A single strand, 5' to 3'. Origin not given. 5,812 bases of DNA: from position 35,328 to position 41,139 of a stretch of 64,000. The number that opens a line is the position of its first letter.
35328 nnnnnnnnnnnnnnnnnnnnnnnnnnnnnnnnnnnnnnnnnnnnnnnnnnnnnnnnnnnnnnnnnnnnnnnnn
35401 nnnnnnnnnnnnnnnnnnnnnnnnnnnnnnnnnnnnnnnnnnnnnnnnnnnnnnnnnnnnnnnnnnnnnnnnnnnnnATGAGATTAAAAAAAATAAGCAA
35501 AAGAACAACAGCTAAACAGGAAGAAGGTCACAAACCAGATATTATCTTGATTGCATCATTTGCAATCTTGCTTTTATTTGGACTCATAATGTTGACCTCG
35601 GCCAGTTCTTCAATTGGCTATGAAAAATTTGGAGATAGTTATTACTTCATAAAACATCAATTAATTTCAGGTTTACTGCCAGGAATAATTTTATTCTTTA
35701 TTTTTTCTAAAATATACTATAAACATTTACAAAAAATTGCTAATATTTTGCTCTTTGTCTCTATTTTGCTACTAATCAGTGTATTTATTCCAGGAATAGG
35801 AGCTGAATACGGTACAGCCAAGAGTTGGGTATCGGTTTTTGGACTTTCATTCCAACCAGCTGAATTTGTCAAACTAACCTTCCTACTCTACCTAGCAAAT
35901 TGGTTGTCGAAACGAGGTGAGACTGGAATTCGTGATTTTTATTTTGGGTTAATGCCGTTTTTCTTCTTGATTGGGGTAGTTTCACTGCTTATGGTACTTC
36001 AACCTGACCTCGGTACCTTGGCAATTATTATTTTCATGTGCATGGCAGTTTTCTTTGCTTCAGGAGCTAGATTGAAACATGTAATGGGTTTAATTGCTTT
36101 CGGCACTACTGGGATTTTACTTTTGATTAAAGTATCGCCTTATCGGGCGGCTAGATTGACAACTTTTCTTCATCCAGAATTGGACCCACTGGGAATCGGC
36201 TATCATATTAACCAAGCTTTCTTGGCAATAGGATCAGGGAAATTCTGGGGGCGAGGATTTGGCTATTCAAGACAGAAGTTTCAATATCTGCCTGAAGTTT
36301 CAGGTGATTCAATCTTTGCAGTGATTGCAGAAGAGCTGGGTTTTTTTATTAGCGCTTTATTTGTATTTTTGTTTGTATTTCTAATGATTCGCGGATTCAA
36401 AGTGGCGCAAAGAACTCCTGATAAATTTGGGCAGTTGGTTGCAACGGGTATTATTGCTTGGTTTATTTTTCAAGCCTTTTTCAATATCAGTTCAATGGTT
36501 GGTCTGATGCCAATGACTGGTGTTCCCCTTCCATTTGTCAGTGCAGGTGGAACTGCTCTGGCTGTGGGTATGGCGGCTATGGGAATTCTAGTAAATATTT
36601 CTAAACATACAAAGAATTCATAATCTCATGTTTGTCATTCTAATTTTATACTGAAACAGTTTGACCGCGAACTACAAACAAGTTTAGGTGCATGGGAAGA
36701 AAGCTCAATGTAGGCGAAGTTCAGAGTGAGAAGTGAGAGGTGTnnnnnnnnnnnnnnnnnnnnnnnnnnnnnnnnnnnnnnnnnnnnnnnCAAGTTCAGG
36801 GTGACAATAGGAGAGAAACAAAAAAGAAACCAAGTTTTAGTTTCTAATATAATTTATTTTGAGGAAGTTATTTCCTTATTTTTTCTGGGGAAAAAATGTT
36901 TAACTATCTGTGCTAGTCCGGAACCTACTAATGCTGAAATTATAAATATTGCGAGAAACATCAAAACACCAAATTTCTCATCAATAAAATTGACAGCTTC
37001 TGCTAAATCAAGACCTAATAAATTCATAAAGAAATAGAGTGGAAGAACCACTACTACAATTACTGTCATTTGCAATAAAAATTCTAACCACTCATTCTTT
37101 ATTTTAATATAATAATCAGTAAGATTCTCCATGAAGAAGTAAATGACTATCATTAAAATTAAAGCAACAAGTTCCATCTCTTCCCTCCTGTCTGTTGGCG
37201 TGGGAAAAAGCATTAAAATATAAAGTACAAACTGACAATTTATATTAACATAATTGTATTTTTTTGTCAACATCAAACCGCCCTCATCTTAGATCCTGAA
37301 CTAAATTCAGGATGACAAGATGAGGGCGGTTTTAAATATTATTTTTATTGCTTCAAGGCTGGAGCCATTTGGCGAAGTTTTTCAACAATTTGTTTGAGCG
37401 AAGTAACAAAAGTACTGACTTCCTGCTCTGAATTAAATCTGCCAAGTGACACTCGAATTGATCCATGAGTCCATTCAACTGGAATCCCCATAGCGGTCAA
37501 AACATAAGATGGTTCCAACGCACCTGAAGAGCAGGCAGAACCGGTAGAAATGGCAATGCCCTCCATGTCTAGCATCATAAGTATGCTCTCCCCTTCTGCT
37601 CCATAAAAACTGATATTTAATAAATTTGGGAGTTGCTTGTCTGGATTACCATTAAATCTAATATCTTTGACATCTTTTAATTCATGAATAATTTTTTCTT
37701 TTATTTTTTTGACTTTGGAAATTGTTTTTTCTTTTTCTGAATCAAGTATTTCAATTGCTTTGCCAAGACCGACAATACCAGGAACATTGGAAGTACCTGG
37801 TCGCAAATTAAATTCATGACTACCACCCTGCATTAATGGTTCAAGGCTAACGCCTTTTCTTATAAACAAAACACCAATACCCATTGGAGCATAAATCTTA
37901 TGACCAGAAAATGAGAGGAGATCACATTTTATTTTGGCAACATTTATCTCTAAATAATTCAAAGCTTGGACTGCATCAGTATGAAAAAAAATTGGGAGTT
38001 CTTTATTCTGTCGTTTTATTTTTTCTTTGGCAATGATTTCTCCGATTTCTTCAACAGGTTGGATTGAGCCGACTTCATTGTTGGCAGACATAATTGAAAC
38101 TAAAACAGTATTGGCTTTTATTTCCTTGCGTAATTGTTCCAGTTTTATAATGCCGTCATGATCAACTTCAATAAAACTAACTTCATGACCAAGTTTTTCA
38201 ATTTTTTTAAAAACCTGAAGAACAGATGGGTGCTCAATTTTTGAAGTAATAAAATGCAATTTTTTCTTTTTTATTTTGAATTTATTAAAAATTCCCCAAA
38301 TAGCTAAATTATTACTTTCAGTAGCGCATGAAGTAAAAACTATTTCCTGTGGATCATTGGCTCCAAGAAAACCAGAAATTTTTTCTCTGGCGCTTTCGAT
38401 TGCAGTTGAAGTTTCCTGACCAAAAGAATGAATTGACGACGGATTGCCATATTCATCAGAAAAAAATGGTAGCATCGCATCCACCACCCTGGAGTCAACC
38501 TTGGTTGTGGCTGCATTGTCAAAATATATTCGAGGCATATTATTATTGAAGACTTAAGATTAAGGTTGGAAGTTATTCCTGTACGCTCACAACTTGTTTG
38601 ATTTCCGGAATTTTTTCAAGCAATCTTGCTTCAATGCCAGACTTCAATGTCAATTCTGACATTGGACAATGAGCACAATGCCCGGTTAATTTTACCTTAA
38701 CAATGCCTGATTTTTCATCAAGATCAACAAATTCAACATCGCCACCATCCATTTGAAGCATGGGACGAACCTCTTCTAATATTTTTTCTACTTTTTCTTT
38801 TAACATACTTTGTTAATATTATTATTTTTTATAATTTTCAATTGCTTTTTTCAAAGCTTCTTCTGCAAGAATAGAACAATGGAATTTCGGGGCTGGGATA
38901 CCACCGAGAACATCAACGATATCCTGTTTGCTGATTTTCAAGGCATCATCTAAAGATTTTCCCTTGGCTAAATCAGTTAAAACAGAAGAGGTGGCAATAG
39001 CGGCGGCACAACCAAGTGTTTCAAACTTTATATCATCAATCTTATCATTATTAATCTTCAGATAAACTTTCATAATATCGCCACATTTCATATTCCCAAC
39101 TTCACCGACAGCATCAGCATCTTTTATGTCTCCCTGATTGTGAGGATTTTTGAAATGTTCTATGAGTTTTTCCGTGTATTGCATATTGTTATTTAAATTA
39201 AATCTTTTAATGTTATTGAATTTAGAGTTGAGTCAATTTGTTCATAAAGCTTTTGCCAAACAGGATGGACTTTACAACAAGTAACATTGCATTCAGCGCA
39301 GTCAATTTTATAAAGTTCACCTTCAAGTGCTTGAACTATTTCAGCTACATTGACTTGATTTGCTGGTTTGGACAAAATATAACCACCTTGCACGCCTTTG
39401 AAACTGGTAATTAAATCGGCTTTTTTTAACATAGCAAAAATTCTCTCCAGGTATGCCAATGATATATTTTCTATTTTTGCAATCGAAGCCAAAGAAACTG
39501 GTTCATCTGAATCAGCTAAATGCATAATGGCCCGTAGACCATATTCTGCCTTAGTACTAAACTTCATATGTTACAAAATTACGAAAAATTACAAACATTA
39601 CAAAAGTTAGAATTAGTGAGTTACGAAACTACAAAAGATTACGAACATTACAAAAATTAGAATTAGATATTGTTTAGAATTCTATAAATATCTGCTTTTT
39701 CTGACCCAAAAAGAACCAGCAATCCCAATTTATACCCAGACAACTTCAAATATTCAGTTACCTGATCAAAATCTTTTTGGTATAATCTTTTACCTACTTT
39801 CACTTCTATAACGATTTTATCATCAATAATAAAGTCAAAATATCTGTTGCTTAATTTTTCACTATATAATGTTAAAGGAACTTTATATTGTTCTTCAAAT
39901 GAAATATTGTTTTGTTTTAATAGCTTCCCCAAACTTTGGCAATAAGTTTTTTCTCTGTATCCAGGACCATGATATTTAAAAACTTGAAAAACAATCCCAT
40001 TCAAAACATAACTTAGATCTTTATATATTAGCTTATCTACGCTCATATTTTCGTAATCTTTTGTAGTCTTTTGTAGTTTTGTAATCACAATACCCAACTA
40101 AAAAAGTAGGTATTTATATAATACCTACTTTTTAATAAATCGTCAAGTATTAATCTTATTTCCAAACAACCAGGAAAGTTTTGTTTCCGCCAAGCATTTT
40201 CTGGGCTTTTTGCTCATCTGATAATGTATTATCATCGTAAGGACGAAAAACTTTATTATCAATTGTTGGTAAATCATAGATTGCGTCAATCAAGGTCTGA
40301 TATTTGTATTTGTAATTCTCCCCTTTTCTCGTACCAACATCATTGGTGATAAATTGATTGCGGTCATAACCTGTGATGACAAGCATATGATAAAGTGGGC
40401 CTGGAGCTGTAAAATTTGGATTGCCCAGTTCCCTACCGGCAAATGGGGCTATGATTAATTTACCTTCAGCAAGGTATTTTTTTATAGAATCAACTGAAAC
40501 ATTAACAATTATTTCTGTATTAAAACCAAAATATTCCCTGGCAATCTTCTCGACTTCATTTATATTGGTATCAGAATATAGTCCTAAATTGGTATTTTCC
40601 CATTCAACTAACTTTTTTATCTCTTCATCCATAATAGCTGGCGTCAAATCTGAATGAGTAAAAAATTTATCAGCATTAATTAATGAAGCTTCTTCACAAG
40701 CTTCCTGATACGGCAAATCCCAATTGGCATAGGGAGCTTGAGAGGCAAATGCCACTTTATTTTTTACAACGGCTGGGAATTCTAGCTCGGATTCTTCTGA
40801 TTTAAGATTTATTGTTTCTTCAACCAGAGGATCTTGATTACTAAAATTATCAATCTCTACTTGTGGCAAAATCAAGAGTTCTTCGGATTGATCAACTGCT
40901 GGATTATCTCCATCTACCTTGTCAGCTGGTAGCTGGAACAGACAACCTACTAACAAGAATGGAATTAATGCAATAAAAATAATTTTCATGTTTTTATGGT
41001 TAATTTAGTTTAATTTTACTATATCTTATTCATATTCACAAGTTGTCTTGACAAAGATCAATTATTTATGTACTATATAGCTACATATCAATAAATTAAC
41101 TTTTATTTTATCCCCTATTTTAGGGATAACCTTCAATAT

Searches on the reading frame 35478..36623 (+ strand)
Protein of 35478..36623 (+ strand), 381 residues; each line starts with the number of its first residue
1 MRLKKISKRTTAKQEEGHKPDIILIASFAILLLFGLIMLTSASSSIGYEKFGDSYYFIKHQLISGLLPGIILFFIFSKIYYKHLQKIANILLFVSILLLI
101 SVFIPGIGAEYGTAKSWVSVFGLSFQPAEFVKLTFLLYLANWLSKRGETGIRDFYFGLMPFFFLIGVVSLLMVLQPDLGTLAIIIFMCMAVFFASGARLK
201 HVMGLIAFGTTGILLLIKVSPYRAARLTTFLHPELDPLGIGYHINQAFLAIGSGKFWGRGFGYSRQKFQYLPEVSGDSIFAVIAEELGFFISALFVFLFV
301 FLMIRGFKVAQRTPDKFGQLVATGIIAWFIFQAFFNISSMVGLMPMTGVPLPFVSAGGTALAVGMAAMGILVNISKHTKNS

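Call 19: search_protein_families(library=pfam, proteins=[window:35478-36623:+], max_evalue=0.01)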
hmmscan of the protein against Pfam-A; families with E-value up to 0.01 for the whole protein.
window:35478-36623:+ (381 aa): 2 families
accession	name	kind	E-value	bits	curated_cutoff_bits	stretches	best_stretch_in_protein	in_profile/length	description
PF01098.24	FTSW_RODA_SPOVE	-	5.3e-96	322.1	26.4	1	24-379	4-355/356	Cell cycle protein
PF17671.6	DUF5531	-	0.00067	20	25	0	121-147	18-44/152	Family of unknown function (DUF5531)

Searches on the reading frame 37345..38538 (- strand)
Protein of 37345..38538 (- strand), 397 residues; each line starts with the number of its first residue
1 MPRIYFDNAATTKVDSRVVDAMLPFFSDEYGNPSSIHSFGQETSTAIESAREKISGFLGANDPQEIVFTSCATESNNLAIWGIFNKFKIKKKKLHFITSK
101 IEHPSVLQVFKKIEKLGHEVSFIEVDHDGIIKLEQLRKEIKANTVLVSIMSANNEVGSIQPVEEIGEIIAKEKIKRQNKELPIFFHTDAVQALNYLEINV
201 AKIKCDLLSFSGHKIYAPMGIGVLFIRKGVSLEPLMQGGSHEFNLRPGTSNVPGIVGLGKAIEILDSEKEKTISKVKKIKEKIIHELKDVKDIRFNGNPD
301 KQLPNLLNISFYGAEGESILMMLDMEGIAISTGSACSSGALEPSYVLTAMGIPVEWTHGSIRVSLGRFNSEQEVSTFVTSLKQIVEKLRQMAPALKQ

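Call 18: search_protein_families(library=pfam, proteins=[window:37345-38538:-], max_evalue=0.01)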
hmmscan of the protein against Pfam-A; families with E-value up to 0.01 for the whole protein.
window:37345-38538:- (397 aa): 2 families
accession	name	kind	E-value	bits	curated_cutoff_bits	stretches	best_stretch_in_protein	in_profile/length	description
PF00266.25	Aminotran_5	-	6.6e-89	298.9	21.5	1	4-377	1-371/371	Aminotransferase class-V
PF01212.27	Beta_elim_lyase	-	0.0018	18.1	27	1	117-229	95-214/288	Beta-eliminating lyase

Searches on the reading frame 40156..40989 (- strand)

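Call 18: search_protein_families(library=pfam, proteins=[window:40156-40989:-], max_evalue=0.01)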
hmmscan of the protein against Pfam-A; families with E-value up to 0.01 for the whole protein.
window:40156-40989:- (277 aa): 1 family
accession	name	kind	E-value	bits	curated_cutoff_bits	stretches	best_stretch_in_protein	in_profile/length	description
PF13529.12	Peptidase_C39_2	-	4.8e-10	40.6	24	1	86-217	4-141/143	Peptidase_C39 like family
